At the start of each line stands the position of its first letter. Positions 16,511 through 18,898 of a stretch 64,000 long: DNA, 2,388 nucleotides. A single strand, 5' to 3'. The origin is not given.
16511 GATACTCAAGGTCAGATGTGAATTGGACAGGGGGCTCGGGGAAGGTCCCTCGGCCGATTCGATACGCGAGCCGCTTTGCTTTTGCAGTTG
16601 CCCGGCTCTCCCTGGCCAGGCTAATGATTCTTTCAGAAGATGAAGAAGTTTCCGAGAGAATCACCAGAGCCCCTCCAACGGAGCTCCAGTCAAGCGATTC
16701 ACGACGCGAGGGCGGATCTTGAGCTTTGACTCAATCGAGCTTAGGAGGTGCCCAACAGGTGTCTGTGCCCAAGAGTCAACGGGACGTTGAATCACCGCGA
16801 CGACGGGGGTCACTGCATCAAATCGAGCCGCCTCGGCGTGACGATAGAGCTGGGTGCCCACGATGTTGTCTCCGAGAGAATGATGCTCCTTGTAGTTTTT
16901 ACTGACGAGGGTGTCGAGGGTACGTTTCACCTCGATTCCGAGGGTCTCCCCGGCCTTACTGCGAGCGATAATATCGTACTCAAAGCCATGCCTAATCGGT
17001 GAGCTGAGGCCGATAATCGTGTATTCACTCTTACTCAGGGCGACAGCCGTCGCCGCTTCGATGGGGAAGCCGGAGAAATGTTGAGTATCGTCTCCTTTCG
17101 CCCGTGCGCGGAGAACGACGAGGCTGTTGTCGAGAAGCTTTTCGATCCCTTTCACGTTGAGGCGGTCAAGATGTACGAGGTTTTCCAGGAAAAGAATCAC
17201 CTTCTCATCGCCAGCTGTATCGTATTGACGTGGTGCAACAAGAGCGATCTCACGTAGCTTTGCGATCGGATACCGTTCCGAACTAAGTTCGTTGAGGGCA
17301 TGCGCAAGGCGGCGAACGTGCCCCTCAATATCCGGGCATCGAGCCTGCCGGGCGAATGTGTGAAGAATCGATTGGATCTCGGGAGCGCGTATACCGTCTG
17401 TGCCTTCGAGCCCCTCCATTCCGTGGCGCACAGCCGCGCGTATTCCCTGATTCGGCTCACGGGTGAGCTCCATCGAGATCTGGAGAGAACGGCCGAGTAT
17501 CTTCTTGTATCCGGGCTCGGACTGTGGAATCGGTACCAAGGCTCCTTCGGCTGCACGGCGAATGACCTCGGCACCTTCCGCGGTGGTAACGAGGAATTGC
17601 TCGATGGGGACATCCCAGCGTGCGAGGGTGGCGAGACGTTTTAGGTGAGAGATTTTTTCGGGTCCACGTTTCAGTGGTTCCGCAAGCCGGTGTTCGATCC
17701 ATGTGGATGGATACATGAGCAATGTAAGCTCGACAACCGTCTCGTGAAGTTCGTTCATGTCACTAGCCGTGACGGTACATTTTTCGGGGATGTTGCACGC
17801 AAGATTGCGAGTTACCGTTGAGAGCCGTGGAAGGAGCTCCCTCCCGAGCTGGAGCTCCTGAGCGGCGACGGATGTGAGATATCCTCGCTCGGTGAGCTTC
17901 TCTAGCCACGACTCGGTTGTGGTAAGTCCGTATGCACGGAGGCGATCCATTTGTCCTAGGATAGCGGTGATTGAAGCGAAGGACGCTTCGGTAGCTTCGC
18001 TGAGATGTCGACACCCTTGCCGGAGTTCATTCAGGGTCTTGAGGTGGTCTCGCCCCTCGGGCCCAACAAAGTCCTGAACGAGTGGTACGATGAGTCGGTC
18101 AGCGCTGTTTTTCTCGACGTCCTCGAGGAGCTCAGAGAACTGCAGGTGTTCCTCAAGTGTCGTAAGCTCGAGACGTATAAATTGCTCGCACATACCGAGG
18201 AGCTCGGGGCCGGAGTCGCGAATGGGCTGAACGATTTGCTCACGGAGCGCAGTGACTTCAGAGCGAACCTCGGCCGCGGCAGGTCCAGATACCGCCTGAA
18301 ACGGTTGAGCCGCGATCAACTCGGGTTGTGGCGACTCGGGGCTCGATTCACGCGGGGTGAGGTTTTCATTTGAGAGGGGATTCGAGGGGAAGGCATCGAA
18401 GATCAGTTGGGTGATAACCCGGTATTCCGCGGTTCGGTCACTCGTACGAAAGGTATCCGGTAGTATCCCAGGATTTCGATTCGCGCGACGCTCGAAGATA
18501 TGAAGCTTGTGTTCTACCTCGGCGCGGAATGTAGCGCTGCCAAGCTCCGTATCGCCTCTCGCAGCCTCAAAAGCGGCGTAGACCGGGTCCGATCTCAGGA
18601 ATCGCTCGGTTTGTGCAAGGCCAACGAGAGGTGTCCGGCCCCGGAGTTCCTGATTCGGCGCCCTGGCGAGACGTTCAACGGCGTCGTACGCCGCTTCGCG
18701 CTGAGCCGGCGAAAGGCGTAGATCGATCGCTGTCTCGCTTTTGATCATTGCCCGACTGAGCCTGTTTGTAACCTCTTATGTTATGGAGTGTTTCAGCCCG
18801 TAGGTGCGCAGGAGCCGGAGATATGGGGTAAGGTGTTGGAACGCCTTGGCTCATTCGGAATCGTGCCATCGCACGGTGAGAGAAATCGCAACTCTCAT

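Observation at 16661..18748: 695-aa protein with an unassigned N-terminal helical region and a C-terminal PD-(D/E)xK nuclease motif set (candidate single-gene defence or abortive-infection nuclease)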

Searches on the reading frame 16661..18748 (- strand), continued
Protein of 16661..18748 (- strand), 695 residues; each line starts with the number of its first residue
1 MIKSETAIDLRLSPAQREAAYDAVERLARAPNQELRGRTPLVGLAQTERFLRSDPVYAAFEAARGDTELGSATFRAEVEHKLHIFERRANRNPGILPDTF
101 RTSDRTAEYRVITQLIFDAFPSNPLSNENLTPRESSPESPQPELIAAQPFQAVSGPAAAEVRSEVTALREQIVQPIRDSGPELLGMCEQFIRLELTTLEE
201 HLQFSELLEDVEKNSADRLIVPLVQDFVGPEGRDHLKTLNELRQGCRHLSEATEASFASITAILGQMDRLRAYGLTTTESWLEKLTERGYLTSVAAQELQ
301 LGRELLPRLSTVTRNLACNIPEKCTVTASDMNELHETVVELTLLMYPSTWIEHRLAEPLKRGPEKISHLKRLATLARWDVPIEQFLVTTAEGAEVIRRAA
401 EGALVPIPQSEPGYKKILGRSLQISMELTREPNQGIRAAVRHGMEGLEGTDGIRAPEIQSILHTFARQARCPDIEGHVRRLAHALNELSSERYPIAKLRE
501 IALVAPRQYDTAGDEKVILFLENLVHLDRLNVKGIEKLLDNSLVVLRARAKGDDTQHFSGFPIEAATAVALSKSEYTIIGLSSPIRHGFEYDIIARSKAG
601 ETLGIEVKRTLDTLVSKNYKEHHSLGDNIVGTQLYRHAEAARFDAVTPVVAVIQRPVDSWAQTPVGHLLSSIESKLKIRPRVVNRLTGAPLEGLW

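Call 37: search_protein_families(library=padloc, alignment_id=A3, max_evalue=1)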
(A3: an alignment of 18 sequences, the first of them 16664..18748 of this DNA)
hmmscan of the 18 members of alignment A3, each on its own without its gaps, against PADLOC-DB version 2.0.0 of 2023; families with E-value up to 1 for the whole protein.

A. member 1, window:16664-18748:- (695 aa): 2 families
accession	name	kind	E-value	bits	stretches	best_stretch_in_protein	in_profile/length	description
PDLC01848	CARF3--CARF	-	0.00067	17.4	1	211-291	115-191/197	-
PDLC00627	ZorD1|ZorD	-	0.055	9.4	1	506-599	17-111/1006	"SWI2/SNF2 helicase, Mrr-like nuclease"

B. families by the number of members that match (of 18 scanned): 5 families
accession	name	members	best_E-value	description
PDLC01848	CARF3--CARF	1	0.00067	-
PDLC00614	ZorC1|ZorC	1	0.00082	EH signature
PDLC04991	PDC-S31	1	0.0021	-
PDLC01000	Cas11e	1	0.011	CRISPR type I-E/ECOLI-associated protein CasB/Cse2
PDLC00627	ZorD1|ZorD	1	0.055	"SWI2/SNF2 helicase, Mrr-like nuclease"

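Call 38: find_homologous_proteins(query=A3, max_evalue=0.001)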
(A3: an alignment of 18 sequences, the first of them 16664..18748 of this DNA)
Query A3 (18 sequences) (695 aa, profile of the alignment): 2 proteins with E <= 0.001 among 8000 candidates.
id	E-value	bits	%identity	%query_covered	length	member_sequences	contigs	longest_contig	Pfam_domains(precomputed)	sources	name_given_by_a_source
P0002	6.8e-224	764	37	97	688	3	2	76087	-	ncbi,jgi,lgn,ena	jgi:hypothetical protein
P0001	8.1e-146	506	100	62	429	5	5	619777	-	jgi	jgi:hypothetical protein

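Call 75: search_solved_structures(query=A3, max_evalue=10)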
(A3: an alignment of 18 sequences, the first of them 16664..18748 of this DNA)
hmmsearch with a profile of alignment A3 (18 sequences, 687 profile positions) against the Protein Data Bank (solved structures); distinct sequences matched with E-value up to 10: 5.
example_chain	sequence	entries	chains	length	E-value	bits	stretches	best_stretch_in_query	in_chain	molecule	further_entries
9r1n_A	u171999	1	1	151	0.017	16.9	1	286-366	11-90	sc-apCC-4-DPH-2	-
5fzr_A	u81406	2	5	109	0.066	15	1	295-401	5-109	DESIGNED TPR PROTEIN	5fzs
5fzq_A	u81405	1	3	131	0.082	14.7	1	295-403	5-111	DESIGNED TPR PROTEIN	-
3fov_A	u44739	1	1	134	0.38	12.5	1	555-606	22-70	UPF0102 protein RPA0323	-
2k2a_A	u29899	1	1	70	1.9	10.2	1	433-485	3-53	Troponin C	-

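Call 78: find_homologous_proteins(query=P0013, max_evalue=0.001)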
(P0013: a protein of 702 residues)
Query P0013 (702 aa): 1 proteins with E <= 0.001 among 8000 candidates.
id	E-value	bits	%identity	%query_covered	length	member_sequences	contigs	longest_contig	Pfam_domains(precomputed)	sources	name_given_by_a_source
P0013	0.0e+0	1549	100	100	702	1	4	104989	-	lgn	-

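Call 79: find_encoding_contigs(protein=P0013, flank=10000, max_places=3)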
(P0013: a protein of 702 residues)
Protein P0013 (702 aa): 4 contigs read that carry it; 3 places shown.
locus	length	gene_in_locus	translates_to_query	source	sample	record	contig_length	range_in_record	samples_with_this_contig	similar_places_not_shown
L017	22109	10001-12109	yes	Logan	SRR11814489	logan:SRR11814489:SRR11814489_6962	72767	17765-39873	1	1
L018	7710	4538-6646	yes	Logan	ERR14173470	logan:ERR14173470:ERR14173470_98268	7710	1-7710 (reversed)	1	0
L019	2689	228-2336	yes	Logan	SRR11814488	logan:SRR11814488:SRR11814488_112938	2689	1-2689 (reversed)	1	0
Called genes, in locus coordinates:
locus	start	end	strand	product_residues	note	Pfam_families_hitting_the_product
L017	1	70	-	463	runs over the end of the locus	PF00171:Aldedh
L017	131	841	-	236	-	-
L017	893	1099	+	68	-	-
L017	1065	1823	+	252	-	PF02353:CMAS, PF05175:MTS, PF01209:Ubie_methyltran, PF13489:Methyltransf_23, PF13847:Methyltransf_31, PF08241:Methyltransf_11, PF08242:Methyltransf_12, PF13649:Methyltransf_25, +2 more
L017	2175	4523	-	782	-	-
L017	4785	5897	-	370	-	-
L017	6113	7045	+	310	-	PF13458:Peripla_BP_6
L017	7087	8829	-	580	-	-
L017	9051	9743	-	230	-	-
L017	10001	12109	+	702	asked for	-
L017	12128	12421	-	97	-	-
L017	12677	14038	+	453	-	PF08447:PAS_3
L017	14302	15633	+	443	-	PF03793:PASTA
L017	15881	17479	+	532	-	-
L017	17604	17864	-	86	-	-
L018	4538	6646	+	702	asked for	-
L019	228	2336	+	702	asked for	-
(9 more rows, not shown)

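Call 87: find_related_loci(query=A2, collection=viral_contigs, flank=5000)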
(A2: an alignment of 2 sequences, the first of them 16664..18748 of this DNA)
Query A2 (695 aa) in viral_contigs; peptide patterns used: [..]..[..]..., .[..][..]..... (x = any residue, [..] = any of these).
22 stretches matched a pattern, but none encodes a relative of the query by tblastn (E <= 1e-3).

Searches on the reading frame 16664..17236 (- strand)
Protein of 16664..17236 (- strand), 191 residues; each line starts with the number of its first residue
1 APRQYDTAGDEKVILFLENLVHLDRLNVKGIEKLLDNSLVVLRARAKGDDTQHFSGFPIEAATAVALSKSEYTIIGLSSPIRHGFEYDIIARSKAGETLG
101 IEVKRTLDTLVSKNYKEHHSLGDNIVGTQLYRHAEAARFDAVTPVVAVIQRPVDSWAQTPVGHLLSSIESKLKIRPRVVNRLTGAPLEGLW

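Call 50: search_solved_structures(query=A4, max_evalue=10, show_alignments=3)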
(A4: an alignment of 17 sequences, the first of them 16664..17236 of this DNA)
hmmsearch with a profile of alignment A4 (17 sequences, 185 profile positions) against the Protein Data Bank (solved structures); distinct sequences matched with E-value up to 10: 5.
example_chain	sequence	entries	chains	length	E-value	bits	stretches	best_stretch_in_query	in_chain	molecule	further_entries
2eo0_A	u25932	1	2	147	0.084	15.5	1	48-104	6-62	Hypothetical protein ST1444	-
2wcz_A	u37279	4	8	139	0.14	14.8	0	52-103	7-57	HOLLIDAY JUNCTION RESOLVASE | HJC | ARCHAEAL HJC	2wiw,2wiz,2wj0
1a6f_A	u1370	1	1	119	0.15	14.7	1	80-114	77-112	RIBONUCLEASE P PROTEIN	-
2wcw_A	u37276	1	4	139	0.24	14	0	52-103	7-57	HJC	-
3fov_A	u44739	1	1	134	1.4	11.5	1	52-103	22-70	UPF0102 protein RPA0323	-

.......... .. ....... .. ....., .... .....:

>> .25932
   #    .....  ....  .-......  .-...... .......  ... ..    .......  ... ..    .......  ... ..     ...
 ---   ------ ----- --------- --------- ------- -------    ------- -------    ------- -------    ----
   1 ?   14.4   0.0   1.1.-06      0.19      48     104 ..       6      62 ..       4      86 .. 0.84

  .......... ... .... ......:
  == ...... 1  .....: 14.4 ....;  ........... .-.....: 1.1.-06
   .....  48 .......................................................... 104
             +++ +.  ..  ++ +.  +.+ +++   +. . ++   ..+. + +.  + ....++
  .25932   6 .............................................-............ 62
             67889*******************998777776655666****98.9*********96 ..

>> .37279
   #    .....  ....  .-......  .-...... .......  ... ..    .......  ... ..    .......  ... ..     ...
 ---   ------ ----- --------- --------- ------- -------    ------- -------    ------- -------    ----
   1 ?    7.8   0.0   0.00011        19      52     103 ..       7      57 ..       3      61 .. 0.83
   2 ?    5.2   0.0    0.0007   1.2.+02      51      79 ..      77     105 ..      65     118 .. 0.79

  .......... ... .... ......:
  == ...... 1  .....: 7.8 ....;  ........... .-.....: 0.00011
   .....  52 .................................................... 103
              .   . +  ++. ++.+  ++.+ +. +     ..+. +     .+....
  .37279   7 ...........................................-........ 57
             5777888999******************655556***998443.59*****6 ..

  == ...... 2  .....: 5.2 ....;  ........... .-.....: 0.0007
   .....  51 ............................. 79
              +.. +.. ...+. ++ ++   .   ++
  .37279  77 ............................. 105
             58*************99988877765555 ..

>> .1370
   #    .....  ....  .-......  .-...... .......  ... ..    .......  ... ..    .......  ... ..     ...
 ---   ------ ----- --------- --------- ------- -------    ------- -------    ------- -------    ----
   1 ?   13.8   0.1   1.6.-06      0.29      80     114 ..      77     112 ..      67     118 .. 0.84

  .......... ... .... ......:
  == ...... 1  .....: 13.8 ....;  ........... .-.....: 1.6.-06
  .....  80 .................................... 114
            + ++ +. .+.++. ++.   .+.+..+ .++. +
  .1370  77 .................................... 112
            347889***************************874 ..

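Call 57: predict_structure(alignment_id=A4)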
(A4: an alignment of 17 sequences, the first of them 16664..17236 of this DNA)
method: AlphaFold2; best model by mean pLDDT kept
length: 191 residues; sequences in the alignment: 17
mean_pLDDT: 93.1   pTM: 0.89
mean pLDDT of the five models: 93.1, 92.2, 91.9, 91.7, 91.2
residues with pLDDT >= 90: 162; 70-90: 21; 50-70: 7; < 50: 1
segments of 3 or more residues with pLDDT < 50: none
pLDDT, mean of each block of 10 residues (from residue 1): 82 96 98 97 93 95 98 96 93 98 96 74 81 97 97 93 95 97 93 72
secondary structure, 60 per line:
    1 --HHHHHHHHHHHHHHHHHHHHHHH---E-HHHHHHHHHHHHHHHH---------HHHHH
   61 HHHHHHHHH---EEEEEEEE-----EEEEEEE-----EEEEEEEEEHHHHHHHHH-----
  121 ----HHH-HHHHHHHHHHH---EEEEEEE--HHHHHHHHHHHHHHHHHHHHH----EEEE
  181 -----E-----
elements in order: H3-25 H31-46 H56-69 E73-80 E86-92 E98-106 H107-115 H129-139 E143-149 H152-172 E177-180

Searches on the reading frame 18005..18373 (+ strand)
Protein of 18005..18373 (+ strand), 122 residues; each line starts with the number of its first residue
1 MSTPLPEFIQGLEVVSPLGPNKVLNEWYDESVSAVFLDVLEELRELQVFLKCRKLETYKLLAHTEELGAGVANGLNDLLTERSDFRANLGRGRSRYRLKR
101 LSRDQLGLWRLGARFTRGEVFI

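Call 67: search_protein_families(library=pfam, proteins=[window:18005-18373:+], max_evalue=0.01)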
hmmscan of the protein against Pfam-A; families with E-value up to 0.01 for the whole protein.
window:18005-18373:+ (122 aa): 0 families

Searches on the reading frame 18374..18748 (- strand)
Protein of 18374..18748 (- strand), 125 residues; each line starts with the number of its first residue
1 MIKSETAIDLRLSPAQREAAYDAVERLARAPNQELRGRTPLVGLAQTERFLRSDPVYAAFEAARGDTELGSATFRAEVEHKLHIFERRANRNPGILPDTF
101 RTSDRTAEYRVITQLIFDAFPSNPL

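Call 74: search_solved_structures(query=A5, max_evalue=10, show_alignments=2)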
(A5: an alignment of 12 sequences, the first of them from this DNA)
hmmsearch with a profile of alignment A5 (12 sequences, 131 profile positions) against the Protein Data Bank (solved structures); distinct sequences matched with E-value up to 10: 4.
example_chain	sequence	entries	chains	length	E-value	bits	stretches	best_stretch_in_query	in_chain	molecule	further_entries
6zfe_A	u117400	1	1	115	0.38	13.9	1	68-104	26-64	Protein S100-A9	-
6zdy_A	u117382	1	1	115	0.44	13.7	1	68-104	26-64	Protein S100-A9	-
3oc3_A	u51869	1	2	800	1.3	12.1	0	15-63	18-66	HELICASE MOT1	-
4r6j_A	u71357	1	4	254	1.8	11.7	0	66-105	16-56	Lucine rich repeats DLRR_H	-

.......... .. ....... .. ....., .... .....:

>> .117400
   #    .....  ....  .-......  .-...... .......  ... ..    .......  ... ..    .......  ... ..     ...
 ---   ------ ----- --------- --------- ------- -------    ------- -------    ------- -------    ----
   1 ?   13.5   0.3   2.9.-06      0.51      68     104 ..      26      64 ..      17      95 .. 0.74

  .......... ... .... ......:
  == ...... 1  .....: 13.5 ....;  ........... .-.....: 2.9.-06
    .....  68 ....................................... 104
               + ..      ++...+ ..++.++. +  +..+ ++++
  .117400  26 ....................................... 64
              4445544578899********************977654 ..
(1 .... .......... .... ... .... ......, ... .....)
